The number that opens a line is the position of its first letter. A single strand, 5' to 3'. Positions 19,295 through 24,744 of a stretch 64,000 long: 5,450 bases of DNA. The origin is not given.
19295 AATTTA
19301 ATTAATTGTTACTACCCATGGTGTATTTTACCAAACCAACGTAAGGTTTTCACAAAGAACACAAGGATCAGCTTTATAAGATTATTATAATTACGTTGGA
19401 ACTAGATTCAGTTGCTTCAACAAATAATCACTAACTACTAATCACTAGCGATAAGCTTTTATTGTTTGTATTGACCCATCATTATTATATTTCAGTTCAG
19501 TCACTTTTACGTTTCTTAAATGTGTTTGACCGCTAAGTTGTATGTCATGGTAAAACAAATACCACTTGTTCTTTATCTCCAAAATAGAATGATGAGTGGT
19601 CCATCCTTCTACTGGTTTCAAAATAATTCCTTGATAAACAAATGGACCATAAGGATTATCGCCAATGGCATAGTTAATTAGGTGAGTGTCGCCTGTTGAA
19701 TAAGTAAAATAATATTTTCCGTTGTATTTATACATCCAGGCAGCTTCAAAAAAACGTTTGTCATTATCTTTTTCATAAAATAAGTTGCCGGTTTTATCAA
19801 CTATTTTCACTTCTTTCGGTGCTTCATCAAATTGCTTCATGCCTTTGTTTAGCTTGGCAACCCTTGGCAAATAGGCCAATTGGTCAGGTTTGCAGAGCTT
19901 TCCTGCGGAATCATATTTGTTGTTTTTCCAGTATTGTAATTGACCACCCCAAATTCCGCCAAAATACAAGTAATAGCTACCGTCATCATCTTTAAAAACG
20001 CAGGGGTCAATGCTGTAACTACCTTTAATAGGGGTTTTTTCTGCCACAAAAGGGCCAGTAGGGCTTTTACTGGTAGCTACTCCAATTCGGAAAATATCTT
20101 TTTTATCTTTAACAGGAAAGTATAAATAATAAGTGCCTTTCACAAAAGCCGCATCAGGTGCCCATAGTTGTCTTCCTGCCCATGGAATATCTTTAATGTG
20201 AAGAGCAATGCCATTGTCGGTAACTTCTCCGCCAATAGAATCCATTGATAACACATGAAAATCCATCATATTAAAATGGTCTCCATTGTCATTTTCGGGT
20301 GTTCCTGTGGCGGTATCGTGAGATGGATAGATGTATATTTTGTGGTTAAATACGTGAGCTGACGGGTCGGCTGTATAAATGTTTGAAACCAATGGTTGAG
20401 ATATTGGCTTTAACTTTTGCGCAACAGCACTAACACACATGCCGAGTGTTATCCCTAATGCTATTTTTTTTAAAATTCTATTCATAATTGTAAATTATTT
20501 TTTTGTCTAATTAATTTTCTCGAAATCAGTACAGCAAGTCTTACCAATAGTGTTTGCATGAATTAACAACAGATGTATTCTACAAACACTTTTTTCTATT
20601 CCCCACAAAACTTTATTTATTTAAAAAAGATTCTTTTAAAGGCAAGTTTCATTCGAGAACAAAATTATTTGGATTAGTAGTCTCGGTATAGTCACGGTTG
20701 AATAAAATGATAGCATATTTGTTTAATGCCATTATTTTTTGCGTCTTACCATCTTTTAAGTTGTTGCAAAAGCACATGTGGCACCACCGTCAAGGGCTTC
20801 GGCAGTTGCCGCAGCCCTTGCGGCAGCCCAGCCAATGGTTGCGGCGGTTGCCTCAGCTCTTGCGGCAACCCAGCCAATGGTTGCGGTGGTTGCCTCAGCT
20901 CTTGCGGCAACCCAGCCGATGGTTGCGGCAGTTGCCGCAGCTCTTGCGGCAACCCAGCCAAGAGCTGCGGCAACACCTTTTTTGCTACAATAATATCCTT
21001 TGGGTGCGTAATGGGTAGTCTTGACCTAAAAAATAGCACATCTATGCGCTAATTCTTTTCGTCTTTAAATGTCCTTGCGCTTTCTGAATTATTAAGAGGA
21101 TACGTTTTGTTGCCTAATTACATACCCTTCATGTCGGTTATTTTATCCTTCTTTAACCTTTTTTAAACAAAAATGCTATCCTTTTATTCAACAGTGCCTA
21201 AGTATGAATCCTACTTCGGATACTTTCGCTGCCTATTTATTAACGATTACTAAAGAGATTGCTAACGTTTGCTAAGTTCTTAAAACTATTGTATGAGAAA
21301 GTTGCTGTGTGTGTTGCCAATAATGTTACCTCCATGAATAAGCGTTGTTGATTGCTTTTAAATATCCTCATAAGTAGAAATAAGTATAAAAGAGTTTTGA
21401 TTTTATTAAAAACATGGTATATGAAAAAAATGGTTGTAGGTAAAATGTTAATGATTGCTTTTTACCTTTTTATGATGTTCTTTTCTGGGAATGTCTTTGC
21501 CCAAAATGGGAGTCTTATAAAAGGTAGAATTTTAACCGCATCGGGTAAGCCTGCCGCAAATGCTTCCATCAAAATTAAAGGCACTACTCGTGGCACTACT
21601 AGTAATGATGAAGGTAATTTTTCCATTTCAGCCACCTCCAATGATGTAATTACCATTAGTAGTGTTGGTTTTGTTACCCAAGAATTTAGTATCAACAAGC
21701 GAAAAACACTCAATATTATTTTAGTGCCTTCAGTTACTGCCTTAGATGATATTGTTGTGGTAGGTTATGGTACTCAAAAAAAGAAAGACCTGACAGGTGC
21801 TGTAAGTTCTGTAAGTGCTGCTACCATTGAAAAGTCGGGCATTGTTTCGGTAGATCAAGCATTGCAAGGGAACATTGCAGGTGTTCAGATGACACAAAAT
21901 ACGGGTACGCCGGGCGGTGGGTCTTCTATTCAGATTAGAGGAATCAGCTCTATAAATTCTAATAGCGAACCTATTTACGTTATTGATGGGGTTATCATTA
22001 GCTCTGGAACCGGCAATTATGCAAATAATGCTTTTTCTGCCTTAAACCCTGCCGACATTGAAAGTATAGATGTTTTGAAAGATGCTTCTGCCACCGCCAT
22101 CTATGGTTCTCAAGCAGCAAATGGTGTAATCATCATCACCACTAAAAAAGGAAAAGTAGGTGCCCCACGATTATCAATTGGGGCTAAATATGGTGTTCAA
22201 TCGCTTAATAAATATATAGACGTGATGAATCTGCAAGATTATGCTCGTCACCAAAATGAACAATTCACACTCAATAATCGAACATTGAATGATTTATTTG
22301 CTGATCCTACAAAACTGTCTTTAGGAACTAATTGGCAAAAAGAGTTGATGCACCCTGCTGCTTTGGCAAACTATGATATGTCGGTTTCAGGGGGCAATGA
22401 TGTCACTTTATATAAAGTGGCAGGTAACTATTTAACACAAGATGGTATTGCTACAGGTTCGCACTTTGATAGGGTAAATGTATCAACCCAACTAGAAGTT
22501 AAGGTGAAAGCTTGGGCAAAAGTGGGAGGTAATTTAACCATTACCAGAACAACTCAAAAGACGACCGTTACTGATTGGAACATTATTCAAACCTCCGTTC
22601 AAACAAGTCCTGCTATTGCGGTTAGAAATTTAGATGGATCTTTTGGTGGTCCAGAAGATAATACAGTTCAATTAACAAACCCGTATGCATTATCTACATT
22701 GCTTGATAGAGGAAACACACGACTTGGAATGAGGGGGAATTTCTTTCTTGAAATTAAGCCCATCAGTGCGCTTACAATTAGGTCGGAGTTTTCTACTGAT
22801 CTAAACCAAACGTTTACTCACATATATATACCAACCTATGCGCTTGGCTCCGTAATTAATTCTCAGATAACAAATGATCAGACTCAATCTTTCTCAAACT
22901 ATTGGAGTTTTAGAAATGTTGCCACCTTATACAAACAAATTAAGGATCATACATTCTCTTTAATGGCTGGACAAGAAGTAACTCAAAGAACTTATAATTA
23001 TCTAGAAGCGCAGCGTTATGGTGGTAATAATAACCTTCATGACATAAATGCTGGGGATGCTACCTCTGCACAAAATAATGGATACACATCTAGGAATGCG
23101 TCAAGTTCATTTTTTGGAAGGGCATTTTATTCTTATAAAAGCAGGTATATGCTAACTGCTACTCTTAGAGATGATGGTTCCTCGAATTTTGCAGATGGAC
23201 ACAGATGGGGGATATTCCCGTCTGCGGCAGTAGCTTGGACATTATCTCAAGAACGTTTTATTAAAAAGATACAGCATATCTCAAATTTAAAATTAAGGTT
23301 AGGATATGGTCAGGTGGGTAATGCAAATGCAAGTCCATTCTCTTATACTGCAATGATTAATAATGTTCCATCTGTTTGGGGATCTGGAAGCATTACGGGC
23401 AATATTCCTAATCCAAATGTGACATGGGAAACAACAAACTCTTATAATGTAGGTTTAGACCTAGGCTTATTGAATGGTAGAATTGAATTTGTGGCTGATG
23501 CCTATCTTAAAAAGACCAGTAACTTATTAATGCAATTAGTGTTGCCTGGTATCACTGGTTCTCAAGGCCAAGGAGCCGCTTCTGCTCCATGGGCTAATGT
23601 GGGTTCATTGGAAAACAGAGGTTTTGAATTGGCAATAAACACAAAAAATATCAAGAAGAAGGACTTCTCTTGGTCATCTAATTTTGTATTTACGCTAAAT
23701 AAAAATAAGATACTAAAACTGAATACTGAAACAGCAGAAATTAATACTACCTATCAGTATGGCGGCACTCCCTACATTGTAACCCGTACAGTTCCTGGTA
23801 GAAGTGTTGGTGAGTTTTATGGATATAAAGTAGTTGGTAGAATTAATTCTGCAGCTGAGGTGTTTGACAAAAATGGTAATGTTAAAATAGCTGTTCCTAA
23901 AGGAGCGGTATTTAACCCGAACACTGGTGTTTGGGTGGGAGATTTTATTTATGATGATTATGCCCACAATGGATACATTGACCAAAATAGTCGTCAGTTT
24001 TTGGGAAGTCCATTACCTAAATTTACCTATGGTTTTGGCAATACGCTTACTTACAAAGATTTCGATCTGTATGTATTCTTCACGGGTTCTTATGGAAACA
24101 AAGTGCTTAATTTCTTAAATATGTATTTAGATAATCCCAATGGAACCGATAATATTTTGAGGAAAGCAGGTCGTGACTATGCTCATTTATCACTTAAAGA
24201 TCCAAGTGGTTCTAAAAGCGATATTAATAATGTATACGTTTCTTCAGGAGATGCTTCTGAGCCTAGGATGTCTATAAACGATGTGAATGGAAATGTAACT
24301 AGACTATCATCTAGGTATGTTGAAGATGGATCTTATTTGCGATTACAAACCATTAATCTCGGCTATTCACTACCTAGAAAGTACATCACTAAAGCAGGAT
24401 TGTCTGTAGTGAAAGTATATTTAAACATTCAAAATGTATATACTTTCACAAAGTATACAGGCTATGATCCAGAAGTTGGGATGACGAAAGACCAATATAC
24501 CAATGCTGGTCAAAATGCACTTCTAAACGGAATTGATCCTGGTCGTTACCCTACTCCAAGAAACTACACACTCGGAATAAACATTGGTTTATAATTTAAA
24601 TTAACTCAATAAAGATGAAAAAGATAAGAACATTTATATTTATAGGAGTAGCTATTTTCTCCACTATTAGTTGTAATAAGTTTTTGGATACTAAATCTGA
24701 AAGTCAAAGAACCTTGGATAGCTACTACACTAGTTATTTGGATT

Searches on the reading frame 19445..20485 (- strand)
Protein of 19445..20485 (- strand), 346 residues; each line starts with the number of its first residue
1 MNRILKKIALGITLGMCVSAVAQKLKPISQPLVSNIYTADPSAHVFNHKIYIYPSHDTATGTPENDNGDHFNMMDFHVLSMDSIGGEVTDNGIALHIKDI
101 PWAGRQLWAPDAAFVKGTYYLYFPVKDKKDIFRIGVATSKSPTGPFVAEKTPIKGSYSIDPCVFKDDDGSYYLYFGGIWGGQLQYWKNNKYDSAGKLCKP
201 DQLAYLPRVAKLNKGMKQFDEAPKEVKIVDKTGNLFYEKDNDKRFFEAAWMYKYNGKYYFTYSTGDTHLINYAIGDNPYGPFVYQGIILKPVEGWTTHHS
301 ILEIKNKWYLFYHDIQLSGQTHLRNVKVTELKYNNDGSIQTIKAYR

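Call 41: search_protein_families(library=pfam, proteins=[window:19445-20485:-], max_evalue=0.001)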
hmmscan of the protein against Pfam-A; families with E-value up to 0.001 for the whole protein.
window:19445-20485:- (346 aa): 1 family
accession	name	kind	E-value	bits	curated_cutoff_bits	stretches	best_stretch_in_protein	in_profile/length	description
PF04616.20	Glyco_hydro_43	-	1e-27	97.7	32.2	1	98-338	57-287/288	Glycosyl hydrolases family 43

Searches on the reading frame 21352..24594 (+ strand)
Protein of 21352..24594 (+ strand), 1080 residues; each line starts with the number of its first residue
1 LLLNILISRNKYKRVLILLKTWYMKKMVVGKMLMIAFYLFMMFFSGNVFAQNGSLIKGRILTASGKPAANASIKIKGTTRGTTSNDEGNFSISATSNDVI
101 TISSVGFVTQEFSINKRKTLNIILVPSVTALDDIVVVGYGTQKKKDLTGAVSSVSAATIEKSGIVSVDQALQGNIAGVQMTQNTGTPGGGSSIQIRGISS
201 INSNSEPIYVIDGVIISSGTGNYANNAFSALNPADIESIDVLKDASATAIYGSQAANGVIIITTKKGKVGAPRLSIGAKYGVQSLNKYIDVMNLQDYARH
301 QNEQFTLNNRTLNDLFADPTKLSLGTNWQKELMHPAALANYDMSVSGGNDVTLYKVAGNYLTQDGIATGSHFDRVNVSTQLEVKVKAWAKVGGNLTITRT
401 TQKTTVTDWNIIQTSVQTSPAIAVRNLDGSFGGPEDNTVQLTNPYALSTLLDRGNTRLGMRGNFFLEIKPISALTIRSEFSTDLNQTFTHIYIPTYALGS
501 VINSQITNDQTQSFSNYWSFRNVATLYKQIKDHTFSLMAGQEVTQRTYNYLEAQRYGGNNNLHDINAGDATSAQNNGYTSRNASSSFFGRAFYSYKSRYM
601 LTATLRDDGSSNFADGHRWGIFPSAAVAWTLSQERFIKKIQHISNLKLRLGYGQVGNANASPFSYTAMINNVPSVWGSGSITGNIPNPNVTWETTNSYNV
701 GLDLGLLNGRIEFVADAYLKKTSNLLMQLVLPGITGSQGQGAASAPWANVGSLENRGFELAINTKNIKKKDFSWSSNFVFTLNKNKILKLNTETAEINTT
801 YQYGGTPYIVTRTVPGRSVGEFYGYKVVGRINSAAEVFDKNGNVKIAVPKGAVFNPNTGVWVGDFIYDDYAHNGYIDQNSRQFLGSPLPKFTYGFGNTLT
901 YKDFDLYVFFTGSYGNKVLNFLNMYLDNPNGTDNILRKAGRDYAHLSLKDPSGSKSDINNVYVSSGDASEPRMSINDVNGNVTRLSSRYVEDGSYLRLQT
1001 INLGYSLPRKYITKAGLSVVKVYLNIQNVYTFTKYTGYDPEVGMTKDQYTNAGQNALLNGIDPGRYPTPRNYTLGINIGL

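Call 41: search_protein_families(library=pfam, proteins=[window:21352-24594:+], max_evalue=0.001)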
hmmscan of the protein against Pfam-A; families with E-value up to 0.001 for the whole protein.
window:21352-24594:+ (1080 aa): 4 families
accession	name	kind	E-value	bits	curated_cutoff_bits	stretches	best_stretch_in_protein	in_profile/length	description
PF07715.20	Plug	-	3.3e-23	82.7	23.9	1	143-259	1-107/107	TonB-dependent Receptor Plug Domain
PF00593.30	TonB_dep_Rec_b-barrel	-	3.4e-16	60.6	27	1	417-1028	29-435/436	TonB dependent receptor-like, beta-barrel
PF13715.12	CarbopepD_reg_2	-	2.7e-14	53.4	32.2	1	56-136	1-88/88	CarboxypepD_reg-like domain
PF13620.12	CarboxypepD_reg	-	1.9e-10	41.4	32.3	1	56-118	2-73/82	Carboxypeptidase regulatory-like domain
